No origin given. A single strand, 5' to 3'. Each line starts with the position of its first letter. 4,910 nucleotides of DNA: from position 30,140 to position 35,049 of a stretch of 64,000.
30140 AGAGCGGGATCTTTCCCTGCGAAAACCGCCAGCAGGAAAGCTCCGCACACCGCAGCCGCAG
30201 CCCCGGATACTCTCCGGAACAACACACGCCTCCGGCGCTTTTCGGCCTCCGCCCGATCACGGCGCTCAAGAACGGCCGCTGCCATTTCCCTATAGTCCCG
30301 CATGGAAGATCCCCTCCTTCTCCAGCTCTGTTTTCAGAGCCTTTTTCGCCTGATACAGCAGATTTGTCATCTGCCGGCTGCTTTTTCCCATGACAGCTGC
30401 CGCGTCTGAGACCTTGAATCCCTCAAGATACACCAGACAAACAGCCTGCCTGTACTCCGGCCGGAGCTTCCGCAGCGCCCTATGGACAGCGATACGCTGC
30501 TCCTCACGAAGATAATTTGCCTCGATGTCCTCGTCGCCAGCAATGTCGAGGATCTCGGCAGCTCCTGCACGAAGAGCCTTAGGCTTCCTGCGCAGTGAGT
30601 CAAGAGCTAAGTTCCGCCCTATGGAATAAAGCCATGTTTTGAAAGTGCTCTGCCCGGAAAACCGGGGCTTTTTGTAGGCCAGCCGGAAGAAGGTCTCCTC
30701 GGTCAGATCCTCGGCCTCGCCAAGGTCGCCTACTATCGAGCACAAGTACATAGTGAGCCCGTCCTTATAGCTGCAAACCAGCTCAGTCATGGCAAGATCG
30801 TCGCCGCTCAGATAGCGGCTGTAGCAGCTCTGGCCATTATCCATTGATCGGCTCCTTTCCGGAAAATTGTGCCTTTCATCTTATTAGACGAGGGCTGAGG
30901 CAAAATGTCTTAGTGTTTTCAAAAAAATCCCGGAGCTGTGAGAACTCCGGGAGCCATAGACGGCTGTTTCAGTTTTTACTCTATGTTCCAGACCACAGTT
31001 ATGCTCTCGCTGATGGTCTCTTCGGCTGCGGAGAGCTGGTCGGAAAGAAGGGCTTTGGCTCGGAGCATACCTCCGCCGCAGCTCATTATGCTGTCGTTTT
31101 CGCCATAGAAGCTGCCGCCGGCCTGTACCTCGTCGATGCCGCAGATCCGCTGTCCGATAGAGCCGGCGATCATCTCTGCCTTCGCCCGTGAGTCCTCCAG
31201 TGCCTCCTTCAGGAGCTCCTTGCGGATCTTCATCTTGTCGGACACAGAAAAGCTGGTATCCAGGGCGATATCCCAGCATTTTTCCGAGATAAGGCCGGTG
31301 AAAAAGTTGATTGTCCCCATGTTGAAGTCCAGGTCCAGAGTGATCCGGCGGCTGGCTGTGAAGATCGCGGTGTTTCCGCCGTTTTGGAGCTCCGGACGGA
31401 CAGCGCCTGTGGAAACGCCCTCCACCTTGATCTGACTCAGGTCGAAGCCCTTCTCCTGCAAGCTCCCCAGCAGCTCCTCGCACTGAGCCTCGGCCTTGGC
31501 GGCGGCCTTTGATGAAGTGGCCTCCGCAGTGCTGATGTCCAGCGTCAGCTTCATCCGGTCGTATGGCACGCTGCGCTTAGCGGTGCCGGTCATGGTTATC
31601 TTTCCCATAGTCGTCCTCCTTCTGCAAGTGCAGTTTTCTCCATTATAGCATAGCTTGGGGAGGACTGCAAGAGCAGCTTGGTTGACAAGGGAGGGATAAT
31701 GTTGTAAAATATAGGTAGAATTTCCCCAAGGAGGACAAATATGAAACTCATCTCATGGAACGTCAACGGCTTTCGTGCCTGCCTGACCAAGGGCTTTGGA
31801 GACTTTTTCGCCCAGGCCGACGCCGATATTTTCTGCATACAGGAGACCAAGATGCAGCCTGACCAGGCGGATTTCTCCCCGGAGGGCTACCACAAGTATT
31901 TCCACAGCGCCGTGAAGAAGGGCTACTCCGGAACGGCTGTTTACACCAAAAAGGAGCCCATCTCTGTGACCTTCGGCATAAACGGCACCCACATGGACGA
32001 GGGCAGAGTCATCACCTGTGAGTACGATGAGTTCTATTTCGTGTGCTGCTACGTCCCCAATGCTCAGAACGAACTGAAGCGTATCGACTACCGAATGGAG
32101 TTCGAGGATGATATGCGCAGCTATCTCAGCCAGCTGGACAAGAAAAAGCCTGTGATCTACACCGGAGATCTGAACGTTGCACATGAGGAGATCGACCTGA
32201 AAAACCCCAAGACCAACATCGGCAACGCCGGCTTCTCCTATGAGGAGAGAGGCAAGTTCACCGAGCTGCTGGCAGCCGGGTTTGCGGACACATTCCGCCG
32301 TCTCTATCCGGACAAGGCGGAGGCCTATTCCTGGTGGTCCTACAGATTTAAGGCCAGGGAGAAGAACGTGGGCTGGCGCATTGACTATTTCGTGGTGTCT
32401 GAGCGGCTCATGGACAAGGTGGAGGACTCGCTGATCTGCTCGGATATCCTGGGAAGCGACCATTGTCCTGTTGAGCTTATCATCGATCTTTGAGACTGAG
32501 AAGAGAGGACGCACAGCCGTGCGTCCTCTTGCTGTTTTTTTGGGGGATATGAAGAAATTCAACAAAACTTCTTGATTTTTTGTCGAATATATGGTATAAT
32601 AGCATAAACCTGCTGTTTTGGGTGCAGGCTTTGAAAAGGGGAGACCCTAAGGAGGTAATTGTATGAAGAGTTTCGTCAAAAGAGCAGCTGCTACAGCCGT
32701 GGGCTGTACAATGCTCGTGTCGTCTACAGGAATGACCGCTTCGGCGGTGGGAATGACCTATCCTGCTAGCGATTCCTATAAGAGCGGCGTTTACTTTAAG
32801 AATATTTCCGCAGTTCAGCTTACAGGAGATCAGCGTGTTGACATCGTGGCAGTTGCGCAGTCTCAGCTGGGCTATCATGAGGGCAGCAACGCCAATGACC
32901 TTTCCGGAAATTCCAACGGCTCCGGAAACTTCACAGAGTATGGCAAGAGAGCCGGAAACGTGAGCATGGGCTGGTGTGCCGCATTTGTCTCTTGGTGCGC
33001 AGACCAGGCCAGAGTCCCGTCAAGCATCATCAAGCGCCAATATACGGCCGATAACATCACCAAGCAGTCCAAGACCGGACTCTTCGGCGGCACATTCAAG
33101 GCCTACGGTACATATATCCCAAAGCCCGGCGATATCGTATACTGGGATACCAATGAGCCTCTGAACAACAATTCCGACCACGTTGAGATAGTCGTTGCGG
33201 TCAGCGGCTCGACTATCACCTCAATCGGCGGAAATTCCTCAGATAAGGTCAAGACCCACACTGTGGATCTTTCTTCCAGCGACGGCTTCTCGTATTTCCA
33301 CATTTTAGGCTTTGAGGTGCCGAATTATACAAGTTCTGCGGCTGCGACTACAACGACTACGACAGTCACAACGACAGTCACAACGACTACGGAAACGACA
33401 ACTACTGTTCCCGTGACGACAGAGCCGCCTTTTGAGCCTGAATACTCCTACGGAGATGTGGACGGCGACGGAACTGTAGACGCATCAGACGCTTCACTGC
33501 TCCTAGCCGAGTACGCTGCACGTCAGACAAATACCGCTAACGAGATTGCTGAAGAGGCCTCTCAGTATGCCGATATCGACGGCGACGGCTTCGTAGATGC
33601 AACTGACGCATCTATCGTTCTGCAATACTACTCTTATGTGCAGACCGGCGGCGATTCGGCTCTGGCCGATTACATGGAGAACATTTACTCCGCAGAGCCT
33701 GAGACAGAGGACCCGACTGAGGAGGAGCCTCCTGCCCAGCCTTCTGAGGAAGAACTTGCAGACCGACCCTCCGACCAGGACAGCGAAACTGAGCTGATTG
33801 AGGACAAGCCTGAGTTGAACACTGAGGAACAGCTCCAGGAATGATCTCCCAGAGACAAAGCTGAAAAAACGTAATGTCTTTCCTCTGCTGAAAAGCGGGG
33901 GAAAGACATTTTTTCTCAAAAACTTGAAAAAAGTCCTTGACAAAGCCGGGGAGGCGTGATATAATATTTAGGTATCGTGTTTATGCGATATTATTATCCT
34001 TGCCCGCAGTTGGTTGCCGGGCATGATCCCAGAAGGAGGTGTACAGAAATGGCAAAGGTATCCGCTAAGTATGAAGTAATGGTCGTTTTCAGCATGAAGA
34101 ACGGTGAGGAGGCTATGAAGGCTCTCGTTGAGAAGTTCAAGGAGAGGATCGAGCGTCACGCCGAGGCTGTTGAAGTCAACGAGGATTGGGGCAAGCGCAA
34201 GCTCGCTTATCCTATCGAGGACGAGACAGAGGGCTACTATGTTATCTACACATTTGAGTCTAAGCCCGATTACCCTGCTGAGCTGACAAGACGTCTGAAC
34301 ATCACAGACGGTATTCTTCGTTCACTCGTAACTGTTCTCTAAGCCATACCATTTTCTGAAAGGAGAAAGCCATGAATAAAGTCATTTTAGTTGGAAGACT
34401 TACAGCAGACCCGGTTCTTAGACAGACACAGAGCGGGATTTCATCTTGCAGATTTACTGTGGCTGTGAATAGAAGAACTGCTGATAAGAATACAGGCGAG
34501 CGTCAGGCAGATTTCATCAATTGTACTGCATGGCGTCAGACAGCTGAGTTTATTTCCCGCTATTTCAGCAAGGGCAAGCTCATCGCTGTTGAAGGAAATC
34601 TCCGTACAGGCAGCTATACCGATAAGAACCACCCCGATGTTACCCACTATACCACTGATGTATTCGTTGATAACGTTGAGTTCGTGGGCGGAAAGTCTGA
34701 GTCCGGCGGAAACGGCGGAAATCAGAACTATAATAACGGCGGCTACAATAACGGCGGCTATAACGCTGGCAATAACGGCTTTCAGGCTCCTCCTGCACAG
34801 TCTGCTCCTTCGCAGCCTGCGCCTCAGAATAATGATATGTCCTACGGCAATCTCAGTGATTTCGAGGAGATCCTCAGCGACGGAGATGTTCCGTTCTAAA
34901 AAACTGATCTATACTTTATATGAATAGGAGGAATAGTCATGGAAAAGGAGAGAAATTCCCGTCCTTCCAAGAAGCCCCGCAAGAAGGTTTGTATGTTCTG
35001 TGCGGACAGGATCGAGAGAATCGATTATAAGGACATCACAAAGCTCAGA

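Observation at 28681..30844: Second ECF sigma paired with an anti-sigma-like protein whose ectodomain is built from dockerin/EF-hand repeats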

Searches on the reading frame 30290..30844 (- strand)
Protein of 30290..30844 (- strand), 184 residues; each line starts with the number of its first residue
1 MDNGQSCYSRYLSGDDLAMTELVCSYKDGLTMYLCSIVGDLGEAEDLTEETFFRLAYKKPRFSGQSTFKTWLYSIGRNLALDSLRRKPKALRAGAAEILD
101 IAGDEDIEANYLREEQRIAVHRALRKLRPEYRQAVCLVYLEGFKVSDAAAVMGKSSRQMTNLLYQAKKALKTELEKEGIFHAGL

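Call 3: search_protein_families(library=pfam, proteins=[window:30290-30844:-], max_evalue=1)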
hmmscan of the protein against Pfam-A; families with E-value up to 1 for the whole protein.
window:30290-30844:- (184 aa): 6 families
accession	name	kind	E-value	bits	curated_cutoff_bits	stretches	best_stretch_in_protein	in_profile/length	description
PF04542.20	Sigma70_r2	-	1.5e-13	50.7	24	1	25-87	4-68/71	Sigma-70 region 2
PF08281.18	Sigma70_r4_2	-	1.2e-11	44.5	25.7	1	119-170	3-54/54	Sigma-70, region 4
PF22233.2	PhyR_sigma-like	-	2.1e-10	40.7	27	1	124-168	1-45/50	Response regulator PhyR, sigma-like domain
PF07638.17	Sigma70_ECF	-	4.3e-07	30.4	21.1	1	46-174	51-183/185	ECF sigma factor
PF04545.22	Sigma70_r4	-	0.012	15.6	24.1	1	123-156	1-34/50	Sigma-70, region 4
PF05195.22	AMP_N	-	0.039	14.1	24.6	1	129-170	34-76/121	Aminopeptidase P, N-terminal domain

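Call 4: search_protein_families(library=ncbifam, proteins=[window:30290-30844:-], max_evalue=1)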
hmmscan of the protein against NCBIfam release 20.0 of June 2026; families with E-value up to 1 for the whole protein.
window:30290-30844:- (184 aa): 98 families (the best 25 are shown)
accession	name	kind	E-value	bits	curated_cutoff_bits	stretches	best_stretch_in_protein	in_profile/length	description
NF004113.0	PRK05602.1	equivalog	1.1e-26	93.7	208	1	14-178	42-205/211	RNA polymerase sigma factor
NF009166.1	PRK12513.1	equivalog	5.1e-23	81.8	206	1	9-177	14-189/193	RNA polymerase sigma factor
TIGR02937.1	sigma70-ECF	superfamily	5.1e-23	81.5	42.9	1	19-174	3-165/165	sigma-70 family RNA polymerase sigma factor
TIGR02952.1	Sig70_famx2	equivalog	2.2e-20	73.2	206.45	1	14-173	8-169/170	ECF subfamily RNA polymerase sigma factor, BldN family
TIGR02950.1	SigM_subfam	subfamily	4.3e-20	72.2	147.95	1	19-174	2-158/159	RNA polymerase sigma factor, SigM family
NF007223.0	PRK09641.1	equivalog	1.6e-19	70.5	209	1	13-176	14-186/187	RNA polymerase sigma factor SigW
NF009168.0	PRK12515.1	subfamily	3.3e-19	69.1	236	1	11-179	16-184/189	RNA polymerase sigma factor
TIGR02989.1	Sig-70_gvs1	subfamily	1.2e-18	67.5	124.55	1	19-171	3-155/158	RNA polymerase sigma-70 factor, Rhodopirellula/Verrucomicrobium family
NF009176.0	PRK12524.1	equivalog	2.4e-18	66.6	264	1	10-175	19-185/196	RNA polymerase sigma factor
NF007225.0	PRK09643.1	equivalog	3e-18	66.2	190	1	9-155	19-163/204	RNA polymerase sigma factor SigM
NF007227.0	PRK09645.1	subfamily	4.5e-18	65.8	202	1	15-179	11-175/177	sigma-70 family RNA polymerase sigma factor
TIGR02985.1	Sig70_bacteroi1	subfamily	2.3e-17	63.7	126.4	1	20-174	4-162/162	RNA polymerase sigma-70 factor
TIGR02960.1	SigX5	hypoth_equivalog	8.9e-17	61.2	264.75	2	15-92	3-80/322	RNA polymerase sigma-70 factor, TIGR02960 family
NF008888.0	PRK11922.1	equivalog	1.4e-16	60.8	204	1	8-177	21-199/231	RNA polymerase sigma factor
NF006930.0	PRK09415.1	subfamily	1.4e-16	60.8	198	1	18-177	17-178/179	RNA polymerase factor sigma C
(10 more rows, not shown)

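Call 61: find_homologous_proteins(query=window:30290-30844:-, max_evalue=1e-10)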
Query window:30290-30844:- (184 aa): 597 proteins with E <= 1e-10 among 1028 candidates; the best 120 are listed.
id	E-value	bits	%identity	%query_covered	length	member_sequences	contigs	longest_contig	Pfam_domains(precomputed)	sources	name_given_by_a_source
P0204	1.6e-71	257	65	100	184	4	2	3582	PF07638.18,PF22233.3,PF04542.21,PF08281.19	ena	-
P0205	2.0e-69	251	62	100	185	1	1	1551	PF22233.3,PF04542.21,PF08281.19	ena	-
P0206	3.1e-69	250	62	100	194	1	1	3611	PF07638.18,PF22233.3,PF04542.21,PF08281.19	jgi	jgi:RNA polymerase sigma-70 factor (ECF subfamily)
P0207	4.7e-69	249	62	100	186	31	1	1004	PF07638.18,PF22233.3,PF04542.21,PF08281.19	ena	-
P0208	7.3e-69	249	63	100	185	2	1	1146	PF07638.18,PF22233.3,PF04542.21,PF08281.19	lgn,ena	-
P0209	7.8e-69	249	60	100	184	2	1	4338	PF22233.3,PF04542.21,PF08281.19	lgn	-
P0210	8.2e-69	249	62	100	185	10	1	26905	PF07638.18,PF22233.3,PF04542.21,PF08281.19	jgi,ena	-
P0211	1.3e-68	248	61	100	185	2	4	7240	PF07638.18,PF22233.3,PF04542.21,PF08281.19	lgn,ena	-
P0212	1.7e-68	248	62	100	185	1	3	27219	PF07638.18,PF22233.3,PF04542.21,PF08281.19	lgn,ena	-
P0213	1.8e-68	247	61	100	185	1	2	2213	PF07638.18,PF22233.3,PF04542.21,PF08281.19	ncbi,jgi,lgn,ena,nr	ncbi:MAG: RNA polymerase sigma factor [Ruminococcus sp.]|nr:RNA polymerase sigma factor [Ruminococcu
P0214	2.0e-68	247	62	100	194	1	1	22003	PF07638.18,PF22233.3,PF04542.21,PF08281.19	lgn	-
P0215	2.2e-68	247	63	100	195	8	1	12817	PF07638.18,PF22233.3,PF04542.21,PF08281.19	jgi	-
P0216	2.3e-68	247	61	100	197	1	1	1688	PF07638.18,PF22233.3,PF04542.21,PF08281.19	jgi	-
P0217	5.3e-68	246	61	100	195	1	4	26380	PF07638.18,PF22233.3,PF04542.21,PF08281.19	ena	-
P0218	7.1e-68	245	62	100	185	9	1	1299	PF07638.18,PF22233.3,PF04542.21,PF08281.19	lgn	-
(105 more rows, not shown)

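Call 69: find_related_loci(query=A6, collection=genome_contigs, flank=4500)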
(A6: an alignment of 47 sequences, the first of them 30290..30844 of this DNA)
Query A6 (184 aa) in genome_contigs; peptide patterns used: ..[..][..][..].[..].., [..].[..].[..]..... (x = any residue, [..] = any of these).
600 stretches matched a pattern (row limit reached: there are more); 373 encode a relative of the query (tblastn E <= 1e-3); the best 80 are kept; 80 distinct loci.
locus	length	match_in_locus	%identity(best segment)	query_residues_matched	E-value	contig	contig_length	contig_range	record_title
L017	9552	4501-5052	61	1-184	2e-74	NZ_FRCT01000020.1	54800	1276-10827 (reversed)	Ruminococcus flavefaciens strain Y1, whole genome shotgun sequence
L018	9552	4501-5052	61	1-184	1e-74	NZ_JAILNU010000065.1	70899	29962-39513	MAG: Ruminococcus sp. isolate RUI288 k141_5780868_flag=0_multi=53.9850_len=70899, whole genome shotgun sequence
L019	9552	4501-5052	61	1-184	1e-73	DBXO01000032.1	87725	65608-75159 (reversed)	MAG TPA_asm: Ruminococcus flavefaciens isolate UBA1210 UBA1210_contig_36760, whole genome shotgun sequence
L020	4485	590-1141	60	1-184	1e-72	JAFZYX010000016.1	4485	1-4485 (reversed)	MAG: Ruminococcus sp. isolate RGIG8224 Water_buffalos_Rumen-5__c140832, whole genome shotgun sequence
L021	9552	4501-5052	57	1-184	1e-72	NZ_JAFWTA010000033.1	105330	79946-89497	MAG: Ruminococcus sp. isolate RGIG6044 Sheep_Omasum-4__c485995, whole genome shotgun sequence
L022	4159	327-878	56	1-184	7e-71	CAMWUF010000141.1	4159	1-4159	MAG TPA_asm: uncultured Ruminococcus sp. isolate SRR14411290_bin.1_metawrap_v1.3_MAG genome assembly, contig: NODE.326_l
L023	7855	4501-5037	56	1-179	5e-67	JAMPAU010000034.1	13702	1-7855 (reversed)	MAG: Ruminococcus flavefaciens isolate NALB_7813_7 Scaffold_#34__SCF_034___13702_bp, whole genome shotgun sequence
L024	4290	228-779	51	1-184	1e-66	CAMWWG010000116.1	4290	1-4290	MAG TPA_asm: uncultured Ruminococcus sp. isolate SRR14411334_bin.2_metawrap_v1.3_MAG genome assembly, contig: NODE.2103_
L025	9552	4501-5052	52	1-184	5e-65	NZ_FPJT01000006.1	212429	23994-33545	Ruminococcus sp. XPD3002, whole genome shotgun sequence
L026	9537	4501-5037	54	1-179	3e-64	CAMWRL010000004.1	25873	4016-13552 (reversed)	MAG TPA_asm: uncultured Ruminococcus sp. isolate SRR14411275_bin.4_metawrap_v1.3_MAG genome assembly, contig: NODE.8_len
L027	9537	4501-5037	54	1-179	4e-64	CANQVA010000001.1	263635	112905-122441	MAG: uncultured Ruminococcus sp. isolate Lapin-032__bin115 genome assembly, contig: Lapin-032__NODE_20_length_263635_cov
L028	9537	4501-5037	53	1-179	6e-64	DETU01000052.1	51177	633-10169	MAG TPA_asm: Ruminococcus sp. UBA3280 UBA3280_contig_14048, whole genome shotgun sequence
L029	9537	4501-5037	55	1-179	3e-63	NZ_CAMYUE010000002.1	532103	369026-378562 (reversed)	MAG: uncultured Ruminococcus sp. isolate SRR10912537_bin.36_metaWRAP_v1.3_MAG ERZ14210012.2, whole genome shotgun sequen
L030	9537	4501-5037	53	1-179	9e-63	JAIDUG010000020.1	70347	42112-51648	MAG: Ruminococcus sp. isolate SC0367_S14_6 SC0367_S14_6_contig_20, whole genome shotgun sequence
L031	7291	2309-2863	54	1-184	2e-62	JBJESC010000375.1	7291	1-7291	MAG: Oscillospiraceae bacterium isolate PUUB39_bin.023 NODE_7548_length_7291_cov_7.174820, whole genome shotgun sequence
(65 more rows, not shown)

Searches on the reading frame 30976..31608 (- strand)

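Call 3: search_protein_families(library=pfam, proteins=[window:30976-31608:-], max_evalue=1)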
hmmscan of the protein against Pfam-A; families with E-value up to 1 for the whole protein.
window:30976-31608:- (210 aa): 2 families
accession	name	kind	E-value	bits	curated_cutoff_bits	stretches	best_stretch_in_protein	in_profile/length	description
PF04402.19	SIMPL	-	1.6e-23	84.5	25.2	1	4-207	1-205/205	Protein of unknown function (DUF541)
PF10070.14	DabA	-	0.2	10.5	25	1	28-95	558-623/747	Probable inorganic carbon transporter subunit DabA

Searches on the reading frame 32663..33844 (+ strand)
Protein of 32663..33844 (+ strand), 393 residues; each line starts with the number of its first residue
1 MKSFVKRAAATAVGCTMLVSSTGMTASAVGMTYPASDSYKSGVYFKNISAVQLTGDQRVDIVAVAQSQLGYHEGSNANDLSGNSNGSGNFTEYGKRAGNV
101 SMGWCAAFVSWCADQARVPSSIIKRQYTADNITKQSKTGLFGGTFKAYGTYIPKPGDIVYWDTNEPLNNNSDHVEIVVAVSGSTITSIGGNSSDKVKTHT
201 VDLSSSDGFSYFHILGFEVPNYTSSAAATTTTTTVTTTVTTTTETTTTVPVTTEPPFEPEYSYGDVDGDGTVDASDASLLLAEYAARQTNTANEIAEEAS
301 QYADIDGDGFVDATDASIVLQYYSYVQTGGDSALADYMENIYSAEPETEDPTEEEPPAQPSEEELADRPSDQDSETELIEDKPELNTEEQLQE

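Call 3: search_protein_families(library=pfam, proteins=[window:32663-33844:+], max_evalue=1)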
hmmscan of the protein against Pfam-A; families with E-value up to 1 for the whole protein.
window:32663-33844:+ (393 aa): 9 families
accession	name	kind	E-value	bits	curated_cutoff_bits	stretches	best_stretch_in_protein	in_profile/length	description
PF00404.24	Dockerin_1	-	2.4e-12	47.3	22.9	1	263-322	1-55/57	Dockerin type I domain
PF05257.22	CHAP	-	1.5e-11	45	26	1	101-191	5-81/81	CHAP domain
PF13517.12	FG-GAP_3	-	5.6e-05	24.1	26.9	0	53-102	2-41/61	FG-GAP-like repeat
PF10030.15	DUF2272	-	0.00025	21.3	27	1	77-205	24-167/191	Uncharacterized protein conserved in bacteria (DUF2272)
PF00036.39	EF-hand_1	-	0.0026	17.6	25.4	0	298-313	4-19/29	EF hand domain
PF13405.12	EF-hand_6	-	0.02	15.1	25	0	301-320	7-26/30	EF-hand domain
PF13202.12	EF-hand_5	-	0.24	11.4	25.9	0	302-313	7-18/25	EF hand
PF11714.13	Inhibitor_I53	-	0.32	11.7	25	1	24-44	11-31/78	Thrombin inhibitor Madanin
PF05279.16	Asp-B-Hydro_N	-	0.84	10.1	23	0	265-281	49-65/66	Aspartyl beta-hydroxylase N-terminal region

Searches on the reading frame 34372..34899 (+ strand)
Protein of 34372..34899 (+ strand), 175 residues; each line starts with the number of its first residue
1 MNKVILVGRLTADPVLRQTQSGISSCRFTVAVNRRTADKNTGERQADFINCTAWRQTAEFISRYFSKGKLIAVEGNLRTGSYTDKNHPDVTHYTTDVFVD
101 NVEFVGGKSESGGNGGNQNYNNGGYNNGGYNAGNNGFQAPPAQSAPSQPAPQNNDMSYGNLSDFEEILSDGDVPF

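Call 26: search_protein_families(library=pfam, proteins=[window:34372-34899:+], max_evalue=0.001)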
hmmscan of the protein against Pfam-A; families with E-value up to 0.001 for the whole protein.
window:34372-34899:+ (175 aa): 1 family
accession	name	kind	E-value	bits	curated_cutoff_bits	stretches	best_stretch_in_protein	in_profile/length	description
PF00436.31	SSB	-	2.8e-33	114.5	26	1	1-105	1-104/104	Single-strand binding protein family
